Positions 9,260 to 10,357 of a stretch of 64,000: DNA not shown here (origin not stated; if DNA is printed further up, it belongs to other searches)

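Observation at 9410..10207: DsbA-like oxidoreductase with apparent circular permutation of the thioredoxin/DsbA fold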

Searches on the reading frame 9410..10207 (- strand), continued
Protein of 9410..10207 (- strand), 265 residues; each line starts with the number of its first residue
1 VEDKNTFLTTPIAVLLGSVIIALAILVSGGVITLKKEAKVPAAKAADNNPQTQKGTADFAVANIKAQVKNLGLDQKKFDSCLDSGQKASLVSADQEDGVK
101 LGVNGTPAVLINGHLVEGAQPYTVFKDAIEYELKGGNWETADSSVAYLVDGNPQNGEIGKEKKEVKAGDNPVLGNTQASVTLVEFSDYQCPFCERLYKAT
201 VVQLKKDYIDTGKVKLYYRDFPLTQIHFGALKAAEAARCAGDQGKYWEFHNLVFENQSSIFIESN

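Call 17: find_related_loci(query=A1, collection=genome_contigs, flank=6000)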
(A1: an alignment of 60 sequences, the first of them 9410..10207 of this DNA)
Query A1 (265 aa) in genome_contigs; peptide patterns used: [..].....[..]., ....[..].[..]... (x = any residue, [..] = any of these).
600 stretches matched a pattern (row limit reached: there are more); 589 encode a relative of the query (tblastn E <= 1e-3); the best 80 are kept; 80 distinct loci.
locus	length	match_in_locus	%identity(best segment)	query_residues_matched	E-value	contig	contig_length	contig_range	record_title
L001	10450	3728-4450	53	5-261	1e-83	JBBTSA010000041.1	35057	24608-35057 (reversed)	MAG: Patescibacteria group bacterium isolate H51-bin048_1 H51_bin048_1_000000000041, whole genome shotgun sequence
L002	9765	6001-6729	52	8-261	2e-78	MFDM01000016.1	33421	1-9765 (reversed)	MAG: Candidatus Daviesbacteria bacterium RIFCSPLOWO2_01_FULL_39_12 rifcsplowo2_01_scaffold_2351, whole genome shotgun se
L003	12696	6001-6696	54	13-261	4e-78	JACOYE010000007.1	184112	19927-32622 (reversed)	MAG: Candidatus Microgenomates bacterium isolate NC_groundwater_171_Ag_S-0.1um_39_14 S4_GD2017_2_S1_scaffold_24, whole g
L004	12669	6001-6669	54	27-261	1e-71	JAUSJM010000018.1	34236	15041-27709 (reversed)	MAG: bacterium isolate E14_metabat.bin.301 E14_k141_1495025, whole genome shotgun sequence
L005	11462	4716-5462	38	13-259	8e-47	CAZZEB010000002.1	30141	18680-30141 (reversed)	MAG TPA_asm: uncultured Gammaproteobacteria bacterium isolate SRP342105_co1_364 genome assembly, contig: NODE_1976_lengt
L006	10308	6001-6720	34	1-255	9e-45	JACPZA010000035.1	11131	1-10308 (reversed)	MAG: Candidatus Daviesbacteria bacterium isolate NC_groundwater_877_Pr1_S2p5_34_16 Montesol18_S2p5_coassembly_scaffold_1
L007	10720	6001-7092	40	47-260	2e-43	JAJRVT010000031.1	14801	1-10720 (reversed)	MAG: Chloroflexota bacterium isolate Dive96_bin10.65 k141_513272, whole genome shotgun sequence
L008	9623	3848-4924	40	60-264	4e-43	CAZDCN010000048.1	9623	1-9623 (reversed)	MAG TPA_asm: uncultured Caldilineales bacterium isolate SRP163575_co3_218 genome assembly, contig: NODE_7850_length_9623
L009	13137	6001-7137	38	62-260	1e-42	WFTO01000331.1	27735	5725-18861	MAG: Anaerolineae bacterium isolate S139_26_esom k151_53435, whole genome shotgun sequence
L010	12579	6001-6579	38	19-257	8e-42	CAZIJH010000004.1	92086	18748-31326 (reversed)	MAG TPA_asm: uncultured archaeon isolate SRP269290_co3_888 genome assembly, contig: NODE_156_length_92086_cov_6.102748,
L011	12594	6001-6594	55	61-264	4e-41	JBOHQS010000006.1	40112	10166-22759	MAG: Candidatus Methylomirabilales bacterium isolate SE1492_maxbin2.bin.0 NODE_34_length_40112_cov_3.976141, whole genom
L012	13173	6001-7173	41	51-258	4e-41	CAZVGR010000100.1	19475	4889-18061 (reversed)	MAG TPA_asm: uncultured Anaerolinea sp. isolate SRP304446_co1_50 genome assembly, contig: NODE_1955_length_19475_cov_18.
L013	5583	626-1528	37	37-257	5e-41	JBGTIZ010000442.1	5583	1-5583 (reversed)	MAG: Candidatus Promineifilaceae bacterium isolate JTS-RE278 k141_11391975, whole genome shotgun sequence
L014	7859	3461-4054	54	61-264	2e-40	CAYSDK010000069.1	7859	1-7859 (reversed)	MAG TPA_asm: uncultured bacterium isolate binchicken_co292_127 genome assembly, contig: NODE_2082_length_7859_cov_36.710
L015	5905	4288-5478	41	62-264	5e-40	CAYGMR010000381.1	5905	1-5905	MAG TPA_asm: uncultured Ardenticatenaceae bacterium isolate ERP116193_co2_401 genome assembly, contig: NODE_31520_length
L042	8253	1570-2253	32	8-259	1e-33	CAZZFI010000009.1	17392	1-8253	MAG TPA_asm: uncultured Candidatus Saccharibacteria bacterium isolate SRP193661_co1_149 genome assembly, contig: NODE_33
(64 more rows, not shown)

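Call 24: predict_structure(alignment_id=A1)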
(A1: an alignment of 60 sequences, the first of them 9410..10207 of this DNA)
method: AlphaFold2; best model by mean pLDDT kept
length: 265 residues; sequences in the alignment: 60
mean_pLDDT: 90.6   pTM: 0.79
mean pLDDT of the five models: 90.6, 90.5, 90.4, 89.9, 89.6
residues with pLDDT >= 90: 206; 70-90: 24; 50-70: 24; < 50: 11
segments of 3 or more residues with pLDDT < 50: 41-48
pLDDT, mean of each block of 10 residues (from residue 1): 59 87 80 54 48 86 97 98 98 98 97 98 98 97 97 93 97 98 98 98 98 99 97 99 99 97 74
secondary structure, 60 per line:
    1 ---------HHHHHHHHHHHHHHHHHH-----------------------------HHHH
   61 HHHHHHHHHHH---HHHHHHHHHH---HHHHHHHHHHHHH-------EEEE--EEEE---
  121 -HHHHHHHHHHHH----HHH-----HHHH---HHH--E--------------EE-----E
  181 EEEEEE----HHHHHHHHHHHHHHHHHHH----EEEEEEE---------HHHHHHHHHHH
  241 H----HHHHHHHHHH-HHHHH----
elements in order: H10-27 H57-71 H75-84 H88-100 E108-111 E114-117 H122-133 H146-149 E180-186 H191-209 E214-220 H230-241 H246-255 H257-261

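Call 34: fold_search(model_id=the predicted structure, library=pdb)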
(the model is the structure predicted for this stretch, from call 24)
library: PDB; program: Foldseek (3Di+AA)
matches with E <= 10: 86; with E <= 0.001: 2
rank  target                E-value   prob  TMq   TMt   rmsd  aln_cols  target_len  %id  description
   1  1un2                  5.6e-05  1.00  0.46  0.62   5.2       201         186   17  Crystal structure of circularly permuted CPDSBA_Q100T99: Preserved Global Fold and Local Structural Adjustments (released 2003-09-26)
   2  3eu3                  5.3e-04  1.00  0.29  0.40   2.8        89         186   38  Crystal Structure of BdbD from Bacillus subtilis (reduced) (released 2009-06-16)
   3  3f4r                  1.3e-03  1.00  0.31  0.40   1.9        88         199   32  Crystal structure of Wolbachia pipientis alpha-DsbA1 (released 2009-03-24)
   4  3eu4                  2.2e-03  1.00  0.28  0.40   2.9        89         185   38  Crystal Structure of BdbD from Bacillus subtilis (oxidised) (released 2009-06-16)
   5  4pwp                  2.5e-03  1.00  0.29  0.30   2.0        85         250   35  Crystal structure of DsbA from the Gram positive bacterium Corynebacterium diphtheriae (released 2015-03-25)
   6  4pwo                  2.9e-03  1.00  0.32  0.33   3.1        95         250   36  Crystal structure of DsbA from the Gram positive bacterium Corynebacterium diphtheriae (released 2015-03-25)
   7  3f4s                  3.3e-03  1.00  0.31  0.40   1.9        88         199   32  Crystal structure of Wolbachia pipientis alpha-DsbA1 T172V (released 2009-03-24)
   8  3gyk_B                3.5e-03  1.00  0.27  0.40   2.1        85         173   40  The crystal structure of a thioredoxin-like oxidoreductase from Silicibacter pomeroyi DSS-3 (released 2009-06-09)
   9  7unn                  3.9e-03  1.00  0.29  0.31   2.0        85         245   35  Thiol-disulfide oxidoreductase TsdA from Corynebacterium diphtheriae (released 2022-04-20)
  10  3f4t                  5.5e-03  1.00  0.31  0.40   1.9        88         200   31  Crystal structure of Wolbachia pipientis alpha-DsbA1 C97A/C146A (released 2009-03-24)
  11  6eez_B                8.8e-03  1.00  0.27  0.37   3.7       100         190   32  Crystal Structure of the thiol-disulfide exchange protein alpha-DsbA2 from Wolbachia pipientis (released 2019-04-17)
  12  7uno                  9.8e-03  1.00  0.29  0.31   2.0        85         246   34  Thiol-disulfide oxidoreductase TsdA, C129S mutant, from Corynebacterium diphtheriae (released 2022-04-20)
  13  3gmf                  3.1e-02  1.00  0.29  0.38   2.5        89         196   26  Crystal structure of protein-disulfide isomerase from Novosphingobium aromaticivorans (released 2009-03-24)
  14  5kbc_A                3.3e-02  1.00  0.19  0.25   7.6        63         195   22  Crystal structure of Chlamydia trachomatis DsbA (released 2017-01-11)
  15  5kbc_B                4.9e-02  0.98  0.29  0.38   7.8       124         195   19  Crystal structure of Chlamydia trachomatis DsbA (released 2017-01-11)
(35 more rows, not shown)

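Call 55: search_protein_representatives(alignment_id=A1)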
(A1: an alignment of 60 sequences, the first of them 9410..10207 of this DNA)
Query: 60 sequences, 245 profile positions. Proteins with E-value up to 0.001 (for the whole library): 62867; up to 1e-10: 40105; up to 1e-30: 8662. The best 150 are listed.
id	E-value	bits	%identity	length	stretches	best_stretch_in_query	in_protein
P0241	5.0e-222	749.7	-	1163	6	66-244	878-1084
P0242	4.5e-205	694.2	-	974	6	69-243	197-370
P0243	3.2e-196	665.3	-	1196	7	67-243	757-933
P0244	1.9e-195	662.7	-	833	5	68-243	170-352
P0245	1.5e-188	640.2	-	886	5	66-243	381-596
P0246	6.4e-180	611.9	-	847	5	64-243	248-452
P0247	4.2e-176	599.4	-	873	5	67-243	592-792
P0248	3.9e-175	596.2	-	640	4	66-242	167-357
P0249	2.2e-171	583.9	-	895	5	66-243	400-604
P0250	3.0e-167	570.3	-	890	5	66-242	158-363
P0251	3.2e-167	570.3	-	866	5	68-243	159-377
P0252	9.8e-164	558.9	-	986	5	66-243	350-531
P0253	1.8e-161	551.4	-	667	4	67-242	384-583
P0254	1.9e-158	541.6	-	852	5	69-243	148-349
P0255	7.6e-156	533.0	-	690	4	61-243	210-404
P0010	1.0e-114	398.3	-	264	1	1-245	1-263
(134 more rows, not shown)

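Call 63: search_protein_families(library=pfam, proteins=[L001:4469-5056:+, L001:5053-5790:+, L001:5759-6370:+, L003:6721-7356:+, L003:7365-8126:+, L042:2275-3321:+, L005:9399-10103:-, L005:10106-10846:-, L010:4099-4806:+, L010:6620-7495:+], max_evalue=0.01)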
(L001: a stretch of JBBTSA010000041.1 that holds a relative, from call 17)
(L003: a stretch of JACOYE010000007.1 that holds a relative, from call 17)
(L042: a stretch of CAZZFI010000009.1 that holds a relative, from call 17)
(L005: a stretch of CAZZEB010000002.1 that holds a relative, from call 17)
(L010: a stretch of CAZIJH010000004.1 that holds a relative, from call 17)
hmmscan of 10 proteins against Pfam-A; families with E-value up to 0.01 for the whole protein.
L001:4469-5056:+ (195 aa): 1 family
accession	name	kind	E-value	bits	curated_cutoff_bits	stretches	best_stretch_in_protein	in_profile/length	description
PF11303.13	DUF3105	-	9.3e-28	97.3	25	2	42-100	1-60/130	Protein of unknown function (DUF3105)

L001:5053-5790:+ (245 aa): 2 families
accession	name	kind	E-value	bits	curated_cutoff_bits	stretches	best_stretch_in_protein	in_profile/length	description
PF02535.28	Zip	-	5.1e-37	128.2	35.1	2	87-236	167-321/323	ZIP Zinc transporter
PF06570.16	DUF1129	-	0.0015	18.6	29.1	1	167-240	91-166/207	Protein of unknown function (DUF1129)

L001:5759-6370:+ (203 aa): 1 family
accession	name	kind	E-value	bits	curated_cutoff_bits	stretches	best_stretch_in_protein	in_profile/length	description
PF00293.34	NUDIX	-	9.2e-10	39.1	21.1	1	41-162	2-118/134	NUDIX domain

L003:6721-7356:+ (211 aa): 1 family
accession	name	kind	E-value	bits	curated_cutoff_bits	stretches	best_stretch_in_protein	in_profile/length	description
PF11303.13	DUF3105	-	1.5e-28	99.8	25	2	42-104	1-64/130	Protein of unknown function (DUF3105)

L003:7365-8126:+ (253 aa): 2 families
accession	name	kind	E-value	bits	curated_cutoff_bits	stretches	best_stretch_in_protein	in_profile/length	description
PF02535.28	Zip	-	6.1e-40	137.9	35.1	2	96-244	168-321/323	ZIP Zinc transporter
PF06570.16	DUF1129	-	0.00023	21.3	29.1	1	172-249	89-167/207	Protein of unknown function (DUF1129)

L042:2275-3321:+ (348 aa): 1 family
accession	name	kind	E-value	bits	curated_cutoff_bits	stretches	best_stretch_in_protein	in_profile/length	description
PF04657.19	DMT_YdcZ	-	0.001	19.8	24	1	6-118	17-132/140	Putative inner membrane exporter, YdcZ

L005:9399-10103:- (234 aa): 1 family
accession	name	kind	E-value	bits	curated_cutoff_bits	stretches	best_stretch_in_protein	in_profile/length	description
PF11139.14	SfLAP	-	4.7e-08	33.2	35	1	12-223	2-207/213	Sap, sulfolipid-1-addressing protein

L005:10106-10846:- (246 aa): 0 families

L010:4099-4806:+ (235 aa): 0 families

L010:6620-7495:+ (291 aa): 1 family
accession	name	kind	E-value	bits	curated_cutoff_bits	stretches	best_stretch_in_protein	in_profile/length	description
PF02735.22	Ku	-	4.4e-45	154.4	25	1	42-221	1-189/190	Ku70/Ku80 beta-barrel domain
